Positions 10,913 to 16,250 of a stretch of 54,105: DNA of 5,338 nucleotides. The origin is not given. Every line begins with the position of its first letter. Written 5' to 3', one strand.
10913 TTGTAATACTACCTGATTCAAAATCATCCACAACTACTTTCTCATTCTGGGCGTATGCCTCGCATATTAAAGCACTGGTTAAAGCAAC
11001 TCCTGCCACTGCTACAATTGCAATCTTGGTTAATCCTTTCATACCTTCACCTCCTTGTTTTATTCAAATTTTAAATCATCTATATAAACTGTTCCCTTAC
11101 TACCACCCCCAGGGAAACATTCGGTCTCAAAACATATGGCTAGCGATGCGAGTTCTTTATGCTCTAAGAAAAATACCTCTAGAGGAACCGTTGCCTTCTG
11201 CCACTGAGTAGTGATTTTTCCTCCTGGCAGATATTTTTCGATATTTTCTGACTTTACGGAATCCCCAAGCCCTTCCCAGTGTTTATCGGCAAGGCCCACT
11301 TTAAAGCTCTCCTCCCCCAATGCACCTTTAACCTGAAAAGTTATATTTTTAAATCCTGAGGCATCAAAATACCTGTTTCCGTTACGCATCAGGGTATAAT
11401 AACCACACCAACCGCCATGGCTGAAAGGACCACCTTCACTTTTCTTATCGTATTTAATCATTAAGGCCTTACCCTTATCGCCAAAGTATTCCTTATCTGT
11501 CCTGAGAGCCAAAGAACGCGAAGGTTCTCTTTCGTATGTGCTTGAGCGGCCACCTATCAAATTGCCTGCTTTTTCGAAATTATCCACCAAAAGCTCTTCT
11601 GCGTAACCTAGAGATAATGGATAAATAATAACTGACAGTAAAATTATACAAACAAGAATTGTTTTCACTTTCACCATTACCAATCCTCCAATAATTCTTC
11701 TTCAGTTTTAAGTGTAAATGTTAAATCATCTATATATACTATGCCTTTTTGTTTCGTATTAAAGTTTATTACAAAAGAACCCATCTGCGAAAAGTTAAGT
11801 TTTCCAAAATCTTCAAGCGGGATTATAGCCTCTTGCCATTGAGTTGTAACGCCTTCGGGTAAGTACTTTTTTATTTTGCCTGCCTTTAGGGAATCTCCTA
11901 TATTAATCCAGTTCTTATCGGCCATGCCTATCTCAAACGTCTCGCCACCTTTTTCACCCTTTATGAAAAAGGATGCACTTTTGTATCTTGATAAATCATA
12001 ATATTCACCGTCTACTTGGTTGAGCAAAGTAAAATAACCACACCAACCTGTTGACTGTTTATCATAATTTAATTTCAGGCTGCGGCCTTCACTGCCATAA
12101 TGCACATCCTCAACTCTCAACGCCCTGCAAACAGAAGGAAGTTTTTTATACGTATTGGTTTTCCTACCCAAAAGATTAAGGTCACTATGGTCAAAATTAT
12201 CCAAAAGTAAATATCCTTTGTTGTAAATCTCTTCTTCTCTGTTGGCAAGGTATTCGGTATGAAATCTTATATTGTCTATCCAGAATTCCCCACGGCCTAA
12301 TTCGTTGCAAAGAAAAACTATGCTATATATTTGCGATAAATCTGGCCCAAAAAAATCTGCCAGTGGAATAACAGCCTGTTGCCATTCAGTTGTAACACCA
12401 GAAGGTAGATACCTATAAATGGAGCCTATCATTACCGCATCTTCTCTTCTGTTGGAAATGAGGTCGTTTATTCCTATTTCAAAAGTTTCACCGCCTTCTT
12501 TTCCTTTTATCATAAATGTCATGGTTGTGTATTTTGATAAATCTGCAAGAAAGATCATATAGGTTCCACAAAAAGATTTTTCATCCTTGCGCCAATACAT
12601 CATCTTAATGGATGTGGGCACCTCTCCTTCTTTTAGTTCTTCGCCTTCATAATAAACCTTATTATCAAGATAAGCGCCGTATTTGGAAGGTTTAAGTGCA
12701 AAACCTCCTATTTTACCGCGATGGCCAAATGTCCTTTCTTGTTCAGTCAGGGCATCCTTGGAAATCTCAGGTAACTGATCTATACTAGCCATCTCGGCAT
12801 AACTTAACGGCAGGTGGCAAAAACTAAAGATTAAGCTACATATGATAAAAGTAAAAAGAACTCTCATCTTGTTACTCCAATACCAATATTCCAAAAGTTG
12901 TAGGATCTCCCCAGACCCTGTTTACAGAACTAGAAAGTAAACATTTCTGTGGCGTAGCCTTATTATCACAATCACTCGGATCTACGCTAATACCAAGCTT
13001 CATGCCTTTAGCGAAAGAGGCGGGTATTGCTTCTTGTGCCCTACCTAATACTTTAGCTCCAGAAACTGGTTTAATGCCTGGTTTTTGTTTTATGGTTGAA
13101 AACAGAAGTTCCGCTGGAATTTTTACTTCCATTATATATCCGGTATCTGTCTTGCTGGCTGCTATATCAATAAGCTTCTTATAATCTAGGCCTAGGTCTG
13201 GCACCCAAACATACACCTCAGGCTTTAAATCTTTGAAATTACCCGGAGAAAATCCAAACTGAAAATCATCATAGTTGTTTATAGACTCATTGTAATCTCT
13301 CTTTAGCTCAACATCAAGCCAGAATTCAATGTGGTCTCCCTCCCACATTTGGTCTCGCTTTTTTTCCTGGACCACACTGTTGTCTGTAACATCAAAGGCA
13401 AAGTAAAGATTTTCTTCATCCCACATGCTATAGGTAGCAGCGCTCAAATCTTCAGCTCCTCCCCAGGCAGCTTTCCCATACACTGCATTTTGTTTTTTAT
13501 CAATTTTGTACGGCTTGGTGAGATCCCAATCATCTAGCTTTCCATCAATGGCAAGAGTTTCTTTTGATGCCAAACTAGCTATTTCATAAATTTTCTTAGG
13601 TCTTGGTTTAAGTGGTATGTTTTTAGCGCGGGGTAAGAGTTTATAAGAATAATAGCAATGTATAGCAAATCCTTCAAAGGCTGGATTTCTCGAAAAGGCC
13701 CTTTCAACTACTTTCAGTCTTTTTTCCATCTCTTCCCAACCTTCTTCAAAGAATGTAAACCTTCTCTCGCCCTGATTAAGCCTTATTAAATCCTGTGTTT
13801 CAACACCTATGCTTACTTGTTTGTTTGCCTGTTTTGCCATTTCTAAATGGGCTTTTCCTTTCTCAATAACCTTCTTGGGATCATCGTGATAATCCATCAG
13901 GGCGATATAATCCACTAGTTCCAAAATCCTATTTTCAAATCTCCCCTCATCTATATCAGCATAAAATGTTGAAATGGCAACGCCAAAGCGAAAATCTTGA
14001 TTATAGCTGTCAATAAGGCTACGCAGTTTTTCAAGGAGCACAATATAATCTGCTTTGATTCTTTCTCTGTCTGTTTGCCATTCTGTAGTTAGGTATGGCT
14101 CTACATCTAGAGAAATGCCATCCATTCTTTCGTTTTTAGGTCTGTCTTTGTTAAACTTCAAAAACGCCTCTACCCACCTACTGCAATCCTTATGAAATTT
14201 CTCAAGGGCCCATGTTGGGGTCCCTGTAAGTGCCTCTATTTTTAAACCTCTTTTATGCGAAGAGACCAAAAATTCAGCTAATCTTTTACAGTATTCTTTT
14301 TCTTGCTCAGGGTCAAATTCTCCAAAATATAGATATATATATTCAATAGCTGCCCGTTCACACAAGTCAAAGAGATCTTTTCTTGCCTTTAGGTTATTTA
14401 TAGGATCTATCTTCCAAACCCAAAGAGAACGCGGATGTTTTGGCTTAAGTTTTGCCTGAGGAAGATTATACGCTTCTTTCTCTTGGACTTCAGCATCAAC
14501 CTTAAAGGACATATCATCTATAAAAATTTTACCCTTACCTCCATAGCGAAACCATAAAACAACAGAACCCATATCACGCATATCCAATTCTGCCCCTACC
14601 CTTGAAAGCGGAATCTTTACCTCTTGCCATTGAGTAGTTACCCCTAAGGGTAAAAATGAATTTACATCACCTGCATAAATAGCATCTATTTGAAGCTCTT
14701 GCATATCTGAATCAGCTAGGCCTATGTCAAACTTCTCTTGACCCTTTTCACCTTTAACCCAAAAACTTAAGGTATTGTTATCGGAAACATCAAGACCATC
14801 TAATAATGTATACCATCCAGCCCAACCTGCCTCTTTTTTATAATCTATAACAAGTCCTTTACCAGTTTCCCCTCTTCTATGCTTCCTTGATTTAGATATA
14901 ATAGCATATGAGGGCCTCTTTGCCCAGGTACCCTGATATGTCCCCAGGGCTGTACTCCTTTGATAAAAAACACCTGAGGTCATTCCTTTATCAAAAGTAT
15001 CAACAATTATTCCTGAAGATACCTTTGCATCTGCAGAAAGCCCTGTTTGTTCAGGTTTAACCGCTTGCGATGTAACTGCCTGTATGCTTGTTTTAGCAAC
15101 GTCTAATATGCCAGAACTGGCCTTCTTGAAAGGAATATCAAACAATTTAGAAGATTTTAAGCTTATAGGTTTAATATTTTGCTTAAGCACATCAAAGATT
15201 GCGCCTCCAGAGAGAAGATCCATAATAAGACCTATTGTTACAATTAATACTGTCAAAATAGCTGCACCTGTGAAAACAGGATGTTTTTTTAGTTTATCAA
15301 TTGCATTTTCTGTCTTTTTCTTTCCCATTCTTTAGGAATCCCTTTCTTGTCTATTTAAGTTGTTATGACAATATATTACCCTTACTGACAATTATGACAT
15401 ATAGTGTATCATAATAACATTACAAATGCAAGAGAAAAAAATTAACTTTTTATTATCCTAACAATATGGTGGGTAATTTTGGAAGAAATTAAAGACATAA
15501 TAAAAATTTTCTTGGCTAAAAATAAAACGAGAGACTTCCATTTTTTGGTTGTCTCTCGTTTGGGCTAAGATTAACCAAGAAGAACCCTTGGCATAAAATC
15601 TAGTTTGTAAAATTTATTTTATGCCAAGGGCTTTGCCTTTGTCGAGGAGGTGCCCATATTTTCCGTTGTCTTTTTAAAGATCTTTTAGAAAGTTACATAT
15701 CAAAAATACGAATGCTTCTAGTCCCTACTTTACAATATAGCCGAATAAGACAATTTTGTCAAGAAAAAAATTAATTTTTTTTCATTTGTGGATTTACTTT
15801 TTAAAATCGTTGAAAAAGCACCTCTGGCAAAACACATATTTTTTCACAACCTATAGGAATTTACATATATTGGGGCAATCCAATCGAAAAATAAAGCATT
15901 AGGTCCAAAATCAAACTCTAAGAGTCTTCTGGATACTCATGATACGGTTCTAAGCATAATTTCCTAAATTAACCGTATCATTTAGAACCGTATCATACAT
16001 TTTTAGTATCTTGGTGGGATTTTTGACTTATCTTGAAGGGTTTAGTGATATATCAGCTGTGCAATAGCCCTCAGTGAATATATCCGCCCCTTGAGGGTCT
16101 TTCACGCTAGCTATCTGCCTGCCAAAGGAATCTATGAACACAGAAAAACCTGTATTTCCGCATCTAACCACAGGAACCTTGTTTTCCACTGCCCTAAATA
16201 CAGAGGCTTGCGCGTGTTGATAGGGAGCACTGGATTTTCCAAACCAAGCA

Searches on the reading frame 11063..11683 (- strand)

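Call 81: search_protein_families(library=pfam, proteins=[window:11063-11683:-], max_evalue=0.001)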
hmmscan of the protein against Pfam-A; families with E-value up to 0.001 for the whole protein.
window:11063-11683:- (207 aa): 1 family
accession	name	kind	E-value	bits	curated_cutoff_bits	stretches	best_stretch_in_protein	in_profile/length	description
PF21582.3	CBM30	-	1.8e-07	31.7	27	1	114-205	78-167/170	Carbohydrate binding domain 30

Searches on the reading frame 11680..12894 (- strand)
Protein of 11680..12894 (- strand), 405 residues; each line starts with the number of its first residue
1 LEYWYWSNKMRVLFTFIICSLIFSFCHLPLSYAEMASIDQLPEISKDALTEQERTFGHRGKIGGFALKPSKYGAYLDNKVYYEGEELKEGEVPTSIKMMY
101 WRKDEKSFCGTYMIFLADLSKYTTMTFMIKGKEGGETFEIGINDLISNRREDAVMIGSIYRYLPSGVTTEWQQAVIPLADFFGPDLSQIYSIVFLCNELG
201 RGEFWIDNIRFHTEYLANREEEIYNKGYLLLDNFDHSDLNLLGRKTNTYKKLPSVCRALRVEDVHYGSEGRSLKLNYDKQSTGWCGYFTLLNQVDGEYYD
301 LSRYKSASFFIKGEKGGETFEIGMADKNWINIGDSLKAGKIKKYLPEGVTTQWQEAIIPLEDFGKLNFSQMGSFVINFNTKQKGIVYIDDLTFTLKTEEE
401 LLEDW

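Call 81: search_protein_families(library=pfam, proteins=[window:11680-12894:-], max_evalue=0.001)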
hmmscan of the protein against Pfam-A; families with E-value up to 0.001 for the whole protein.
window:11680-12894:- (405 aa): 2 families
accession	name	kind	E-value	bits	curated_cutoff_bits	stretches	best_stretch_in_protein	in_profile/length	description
PF21582.3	CBM30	-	6.3e-23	82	27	2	116-211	69-168/170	Carbohydrate binding domain 30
PF03425.19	CBM_11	-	7e-06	26.6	27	0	269-366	50-138/182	Carbohydrate binding domain (family 11)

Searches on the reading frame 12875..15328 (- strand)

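Call 6: search_protein_families(library=pfam, proteins=[window:12875-15328:-], max_evalue=0.1)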
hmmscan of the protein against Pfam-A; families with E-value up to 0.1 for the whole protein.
window:12875-15328:- (818 aa): 2 families
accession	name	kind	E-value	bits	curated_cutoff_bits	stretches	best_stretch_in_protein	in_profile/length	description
PF06452.16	CBM9_1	-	6.2e-20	72.3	23.4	1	594-818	1-183/185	Carbohydrate family 9 binding domain-like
PF21582.3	CBM30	-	1.3e-06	29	27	1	183-244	74-134/170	Carbohydrate binding domain 30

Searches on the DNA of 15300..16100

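Call 83: search_rna_families(source=window, start=15300, end=16100, threshold=evalue, max_evalue=1)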
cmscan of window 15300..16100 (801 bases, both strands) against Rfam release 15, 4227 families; matches with E-value up to 1: 2.
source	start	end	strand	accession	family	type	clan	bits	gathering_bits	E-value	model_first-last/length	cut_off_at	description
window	15573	15643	-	RF03694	mir-266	Gene; miRNA;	-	24.3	80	0.037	1-83/83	no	mir-266 microRNA precursor family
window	15583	15632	+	RF04133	MIR2646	Gene; miRNA;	-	16.3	245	0.57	1-256/256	no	MIR2646 microRNA precursor family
